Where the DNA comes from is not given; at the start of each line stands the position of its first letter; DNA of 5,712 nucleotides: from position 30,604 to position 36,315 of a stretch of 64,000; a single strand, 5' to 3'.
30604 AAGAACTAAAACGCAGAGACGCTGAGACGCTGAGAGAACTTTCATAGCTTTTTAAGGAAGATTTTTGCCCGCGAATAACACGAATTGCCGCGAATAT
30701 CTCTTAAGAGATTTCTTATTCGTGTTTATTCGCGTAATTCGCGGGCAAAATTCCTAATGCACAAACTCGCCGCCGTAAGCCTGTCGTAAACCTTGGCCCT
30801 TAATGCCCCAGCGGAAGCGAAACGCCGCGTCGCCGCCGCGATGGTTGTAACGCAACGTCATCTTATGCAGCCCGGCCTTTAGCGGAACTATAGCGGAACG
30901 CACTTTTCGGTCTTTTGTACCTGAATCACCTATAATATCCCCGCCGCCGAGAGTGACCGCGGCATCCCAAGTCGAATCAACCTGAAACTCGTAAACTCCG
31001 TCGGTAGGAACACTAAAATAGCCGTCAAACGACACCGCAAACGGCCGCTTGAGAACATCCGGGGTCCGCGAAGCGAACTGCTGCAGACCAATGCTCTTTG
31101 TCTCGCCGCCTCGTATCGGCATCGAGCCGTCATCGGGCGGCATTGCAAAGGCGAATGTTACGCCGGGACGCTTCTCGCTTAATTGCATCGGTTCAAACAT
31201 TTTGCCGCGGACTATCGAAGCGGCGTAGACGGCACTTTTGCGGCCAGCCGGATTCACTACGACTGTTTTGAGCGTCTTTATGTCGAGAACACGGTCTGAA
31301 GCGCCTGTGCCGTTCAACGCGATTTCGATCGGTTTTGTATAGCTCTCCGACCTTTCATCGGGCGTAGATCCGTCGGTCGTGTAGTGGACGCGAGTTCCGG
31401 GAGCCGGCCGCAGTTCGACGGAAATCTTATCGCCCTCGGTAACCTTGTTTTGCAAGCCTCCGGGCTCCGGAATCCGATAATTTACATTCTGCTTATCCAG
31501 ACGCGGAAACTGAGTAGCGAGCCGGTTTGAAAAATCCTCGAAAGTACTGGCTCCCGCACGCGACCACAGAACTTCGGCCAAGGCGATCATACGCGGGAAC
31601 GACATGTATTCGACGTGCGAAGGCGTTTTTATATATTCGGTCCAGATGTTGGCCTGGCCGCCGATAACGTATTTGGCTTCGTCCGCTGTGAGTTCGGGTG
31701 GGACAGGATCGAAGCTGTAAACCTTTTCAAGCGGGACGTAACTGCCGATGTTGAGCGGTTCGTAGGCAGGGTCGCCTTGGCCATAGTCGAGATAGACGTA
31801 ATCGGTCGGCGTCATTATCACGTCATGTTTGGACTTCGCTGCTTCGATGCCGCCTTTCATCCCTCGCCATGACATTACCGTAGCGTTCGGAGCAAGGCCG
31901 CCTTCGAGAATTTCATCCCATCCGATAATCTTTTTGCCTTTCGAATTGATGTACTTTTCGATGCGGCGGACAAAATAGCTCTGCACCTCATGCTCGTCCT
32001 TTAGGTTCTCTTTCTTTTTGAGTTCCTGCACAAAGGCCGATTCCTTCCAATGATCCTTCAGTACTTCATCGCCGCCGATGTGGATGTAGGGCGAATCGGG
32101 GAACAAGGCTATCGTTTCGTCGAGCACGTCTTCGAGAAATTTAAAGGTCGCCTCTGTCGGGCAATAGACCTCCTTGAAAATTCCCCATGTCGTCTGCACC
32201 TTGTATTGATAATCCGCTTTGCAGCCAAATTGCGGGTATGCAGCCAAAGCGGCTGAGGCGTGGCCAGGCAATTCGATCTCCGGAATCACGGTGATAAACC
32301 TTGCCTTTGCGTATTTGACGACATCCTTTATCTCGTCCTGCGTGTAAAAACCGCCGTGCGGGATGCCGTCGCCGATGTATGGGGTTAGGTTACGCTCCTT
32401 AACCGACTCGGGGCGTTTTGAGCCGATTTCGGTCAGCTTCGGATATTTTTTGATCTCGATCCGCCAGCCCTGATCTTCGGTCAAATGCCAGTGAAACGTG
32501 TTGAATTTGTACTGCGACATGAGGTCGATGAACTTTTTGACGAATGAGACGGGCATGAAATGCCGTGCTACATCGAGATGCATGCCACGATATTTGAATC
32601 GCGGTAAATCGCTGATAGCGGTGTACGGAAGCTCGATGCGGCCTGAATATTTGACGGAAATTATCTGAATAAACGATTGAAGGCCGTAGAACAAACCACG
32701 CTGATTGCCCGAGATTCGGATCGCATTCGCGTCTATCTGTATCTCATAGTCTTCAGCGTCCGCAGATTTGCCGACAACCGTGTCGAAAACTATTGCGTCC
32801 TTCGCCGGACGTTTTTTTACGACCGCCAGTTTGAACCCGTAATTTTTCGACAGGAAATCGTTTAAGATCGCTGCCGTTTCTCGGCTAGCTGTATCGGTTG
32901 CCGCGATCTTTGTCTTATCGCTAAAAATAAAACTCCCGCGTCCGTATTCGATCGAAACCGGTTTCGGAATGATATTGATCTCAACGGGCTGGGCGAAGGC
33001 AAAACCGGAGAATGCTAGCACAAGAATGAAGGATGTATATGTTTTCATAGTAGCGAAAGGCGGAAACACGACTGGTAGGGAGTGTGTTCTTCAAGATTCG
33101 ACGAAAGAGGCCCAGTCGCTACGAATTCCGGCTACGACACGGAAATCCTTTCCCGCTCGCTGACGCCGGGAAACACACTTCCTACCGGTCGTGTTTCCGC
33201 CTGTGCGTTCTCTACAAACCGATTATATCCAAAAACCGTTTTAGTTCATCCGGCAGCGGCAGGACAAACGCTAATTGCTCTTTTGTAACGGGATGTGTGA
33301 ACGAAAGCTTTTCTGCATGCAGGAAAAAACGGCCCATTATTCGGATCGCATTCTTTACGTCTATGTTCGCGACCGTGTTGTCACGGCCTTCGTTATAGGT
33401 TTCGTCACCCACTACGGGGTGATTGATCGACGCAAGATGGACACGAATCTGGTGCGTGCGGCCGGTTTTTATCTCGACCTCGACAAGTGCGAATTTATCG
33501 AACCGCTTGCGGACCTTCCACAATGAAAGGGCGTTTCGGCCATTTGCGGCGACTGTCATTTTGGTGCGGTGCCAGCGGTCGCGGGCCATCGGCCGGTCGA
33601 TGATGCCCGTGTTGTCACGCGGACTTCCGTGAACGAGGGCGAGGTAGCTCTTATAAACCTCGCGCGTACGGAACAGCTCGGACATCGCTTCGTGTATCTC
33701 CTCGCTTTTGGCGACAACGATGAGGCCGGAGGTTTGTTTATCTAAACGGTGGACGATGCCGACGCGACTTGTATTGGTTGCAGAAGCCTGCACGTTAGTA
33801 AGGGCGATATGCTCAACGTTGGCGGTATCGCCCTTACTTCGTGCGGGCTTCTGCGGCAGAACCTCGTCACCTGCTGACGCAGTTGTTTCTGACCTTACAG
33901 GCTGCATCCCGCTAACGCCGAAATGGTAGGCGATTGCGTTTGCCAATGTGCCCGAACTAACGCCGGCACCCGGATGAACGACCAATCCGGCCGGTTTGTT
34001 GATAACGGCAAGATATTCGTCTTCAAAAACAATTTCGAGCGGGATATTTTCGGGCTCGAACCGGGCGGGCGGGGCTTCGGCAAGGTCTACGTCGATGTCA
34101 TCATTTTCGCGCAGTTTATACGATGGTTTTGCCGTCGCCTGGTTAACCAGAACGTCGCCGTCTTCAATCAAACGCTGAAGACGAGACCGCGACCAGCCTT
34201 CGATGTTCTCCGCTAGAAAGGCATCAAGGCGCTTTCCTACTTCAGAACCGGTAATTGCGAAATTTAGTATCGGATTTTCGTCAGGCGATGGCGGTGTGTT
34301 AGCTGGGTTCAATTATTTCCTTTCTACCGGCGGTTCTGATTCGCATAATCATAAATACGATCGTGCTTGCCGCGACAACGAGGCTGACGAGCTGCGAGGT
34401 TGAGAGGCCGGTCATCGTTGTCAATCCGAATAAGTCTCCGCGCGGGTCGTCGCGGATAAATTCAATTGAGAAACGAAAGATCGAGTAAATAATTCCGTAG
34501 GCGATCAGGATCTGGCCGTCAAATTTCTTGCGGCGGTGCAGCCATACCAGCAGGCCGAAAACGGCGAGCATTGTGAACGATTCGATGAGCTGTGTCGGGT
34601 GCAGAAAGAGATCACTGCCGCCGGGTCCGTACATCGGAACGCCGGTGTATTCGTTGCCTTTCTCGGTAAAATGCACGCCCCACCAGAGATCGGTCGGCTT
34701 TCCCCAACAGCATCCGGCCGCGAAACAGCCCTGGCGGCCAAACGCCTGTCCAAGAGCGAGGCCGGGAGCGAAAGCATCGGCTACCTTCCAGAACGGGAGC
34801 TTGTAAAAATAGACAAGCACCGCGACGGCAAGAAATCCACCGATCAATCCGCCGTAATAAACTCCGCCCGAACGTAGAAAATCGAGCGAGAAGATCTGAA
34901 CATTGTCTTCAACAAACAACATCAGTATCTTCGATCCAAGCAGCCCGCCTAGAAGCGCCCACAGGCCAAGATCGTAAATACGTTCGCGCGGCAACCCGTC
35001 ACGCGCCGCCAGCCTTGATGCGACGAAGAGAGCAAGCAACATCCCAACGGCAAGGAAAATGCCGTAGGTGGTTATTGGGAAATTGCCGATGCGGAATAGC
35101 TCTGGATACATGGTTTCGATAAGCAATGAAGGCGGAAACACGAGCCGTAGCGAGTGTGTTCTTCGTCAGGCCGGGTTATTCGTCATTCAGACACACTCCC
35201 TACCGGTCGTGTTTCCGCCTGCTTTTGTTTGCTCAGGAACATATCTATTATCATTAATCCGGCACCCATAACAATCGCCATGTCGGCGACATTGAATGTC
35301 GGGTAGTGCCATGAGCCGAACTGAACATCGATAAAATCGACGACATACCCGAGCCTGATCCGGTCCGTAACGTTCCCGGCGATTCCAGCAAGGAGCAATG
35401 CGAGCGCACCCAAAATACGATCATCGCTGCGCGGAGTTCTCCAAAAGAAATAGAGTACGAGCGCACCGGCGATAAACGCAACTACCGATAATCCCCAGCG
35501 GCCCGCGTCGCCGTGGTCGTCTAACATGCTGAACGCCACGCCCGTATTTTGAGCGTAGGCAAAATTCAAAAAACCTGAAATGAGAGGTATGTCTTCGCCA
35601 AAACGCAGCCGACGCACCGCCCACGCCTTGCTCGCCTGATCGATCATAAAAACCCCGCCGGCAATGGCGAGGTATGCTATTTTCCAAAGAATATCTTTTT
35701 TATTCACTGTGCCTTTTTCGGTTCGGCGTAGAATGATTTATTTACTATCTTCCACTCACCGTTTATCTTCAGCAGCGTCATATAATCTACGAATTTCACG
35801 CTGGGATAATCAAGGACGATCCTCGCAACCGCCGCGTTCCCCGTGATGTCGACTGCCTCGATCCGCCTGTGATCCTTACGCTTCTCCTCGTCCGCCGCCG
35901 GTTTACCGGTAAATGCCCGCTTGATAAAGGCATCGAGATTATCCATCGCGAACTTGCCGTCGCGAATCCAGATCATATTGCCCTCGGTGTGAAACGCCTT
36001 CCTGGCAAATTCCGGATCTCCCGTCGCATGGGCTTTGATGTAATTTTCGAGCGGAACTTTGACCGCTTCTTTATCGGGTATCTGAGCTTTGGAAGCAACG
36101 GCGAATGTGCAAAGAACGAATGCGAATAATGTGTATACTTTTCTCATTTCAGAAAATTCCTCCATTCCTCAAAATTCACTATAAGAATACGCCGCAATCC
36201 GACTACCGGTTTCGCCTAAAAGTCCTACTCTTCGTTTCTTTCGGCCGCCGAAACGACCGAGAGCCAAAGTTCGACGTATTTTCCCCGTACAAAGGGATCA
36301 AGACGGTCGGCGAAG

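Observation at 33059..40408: Hairpin element with a near-invariant 28-nt arm placed immediately upstream of the ileS, lgt and hexosaminidase start codons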

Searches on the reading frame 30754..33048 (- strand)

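Call 78: search_protein_families(library=pfam, proteins=[window:30754-33048:-], max_evalue=0.00001)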
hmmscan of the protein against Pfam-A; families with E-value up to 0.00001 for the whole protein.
window:30754-33048:- (764 aa): 5 families
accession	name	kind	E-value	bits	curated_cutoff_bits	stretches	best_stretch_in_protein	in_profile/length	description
PF00728.28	Glyco_hydro_20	-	2.4e-123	412.4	22.3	1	151-497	1-347/348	Glycosyl hydrolase family 20, catalytic domain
PF02838.20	Glyco_hydro_20b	-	1.1e-20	75.1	26.1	1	24-147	2-123/124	Glycosyl hydrolase family 20, domain 2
PF13287.12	Fn3_assoc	-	2.4e-11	44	23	1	544-609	1-56/59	Fn3 associated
PF13290.12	CHB_HEX_C_1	-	1.1e-10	41.8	22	1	541-608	9-66/67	Chitobiase/beta-hexosaminidase C-terminal domain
PF07691.17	PA14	-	5e-09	36.6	24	1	670-753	46-139/147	PA14 domain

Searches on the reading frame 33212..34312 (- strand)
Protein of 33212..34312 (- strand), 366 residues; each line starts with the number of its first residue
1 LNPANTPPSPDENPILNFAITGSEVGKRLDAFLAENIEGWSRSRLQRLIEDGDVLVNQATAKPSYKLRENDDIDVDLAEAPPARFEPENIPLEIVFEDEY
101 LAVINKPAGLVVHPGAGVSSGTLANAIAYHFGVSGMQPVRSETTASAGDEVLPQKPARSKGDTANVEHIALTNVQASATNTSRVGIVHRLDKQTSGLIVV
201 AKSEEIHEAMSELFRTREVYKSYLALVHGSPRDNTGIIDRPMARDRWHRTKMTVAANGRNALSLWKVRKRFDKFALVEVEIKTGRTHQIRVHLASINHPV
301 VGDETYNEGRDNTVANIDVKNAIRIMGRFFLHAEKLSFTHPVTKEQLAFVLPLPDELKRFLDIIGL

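Call 78: search_protein_families(library=pfam, proteins=[window:33212-34312:-], max_evalue=0.00001)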
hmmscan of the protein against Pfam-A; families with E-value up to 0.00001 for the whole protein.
window:33212-34312:- (366 aa): 2 families
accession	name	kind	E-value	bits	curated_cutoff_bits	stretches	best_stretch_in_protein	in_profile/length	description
PF00849.27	PseudoU_synth_2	-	3e-34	118.9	26.8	1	101-295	2-152/152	RNA pseudouridylate synthase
PF01479.30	S4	-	2.3e-09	37.3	22.8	1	28-73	2-48/48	S4 domain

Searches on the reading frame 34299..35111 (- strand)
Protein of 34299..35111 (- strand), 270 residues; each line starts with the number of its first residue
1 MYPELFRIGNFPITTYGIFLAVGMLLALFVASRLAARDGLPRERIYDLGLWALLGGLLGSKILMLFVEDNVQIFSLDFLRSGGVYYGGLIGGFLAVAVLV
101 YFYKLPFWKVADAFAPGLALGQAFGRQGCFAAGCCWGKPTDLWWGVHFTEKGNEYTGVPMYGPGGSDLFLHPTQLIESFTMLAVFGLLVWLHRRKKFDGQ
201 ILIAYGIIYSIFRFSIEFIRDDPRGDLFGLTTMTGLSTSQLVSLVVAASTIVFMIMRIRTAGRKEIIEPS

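Call 78: search_protein_families(library=pfam, proteins=[window:34299-35111:-], max_evalue=0.00001)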
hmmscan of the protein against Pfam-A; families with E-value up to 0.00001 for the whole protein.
window:34299-35111:- (270 aa): 1 family
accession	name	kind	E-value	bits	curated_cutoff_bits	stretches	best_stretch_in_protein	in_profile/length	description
PF01790.23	LGT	-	6.1e-59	199.7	24.9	1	3-255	1-239/240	Prolipoprotein diacylglyceryl transferase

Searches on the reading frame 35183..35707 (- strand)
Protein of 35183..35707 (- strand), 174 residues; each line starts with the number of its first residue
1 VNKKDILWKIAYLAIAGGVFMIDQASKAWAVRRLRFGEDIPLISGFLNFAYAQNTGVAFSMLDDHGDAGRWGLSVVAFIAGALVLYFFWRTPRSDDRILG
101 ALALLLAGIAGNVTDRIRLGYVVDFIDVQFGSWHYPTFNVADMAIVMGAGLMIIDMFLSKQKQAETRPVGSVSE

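Call 78: search_protein_families(library=pfam, proteins=[window:35183-35707:-], max_evalue=0.00001)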
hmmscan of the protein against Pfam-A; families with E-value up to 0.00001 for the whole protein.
window:35183-35707:- (174 aa): 1 family
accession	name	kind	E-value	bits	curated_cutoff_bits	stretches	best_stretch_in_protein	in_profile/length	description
PF01252.23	Peptidase_A8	-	1.1e-39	136.4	25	1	16-157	2-141/142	Signal peptidase (SPase) II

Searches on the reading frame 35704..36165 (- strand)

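Call 78: search_protein_families(library=pfam, proteins=[window:35704-36165:-], max_evalue=0.00001)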
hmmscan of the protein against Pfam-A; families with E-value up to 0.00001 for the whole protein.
window:35704-36165:- (153 aa): 1 family
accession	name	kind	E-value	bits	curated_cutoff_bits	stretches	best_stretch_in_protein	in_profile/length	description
PF12893.14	Lumazine_bd_2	-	3.2e-31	108.9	22.1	1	31-146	2-116/116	Putative lumazine-binding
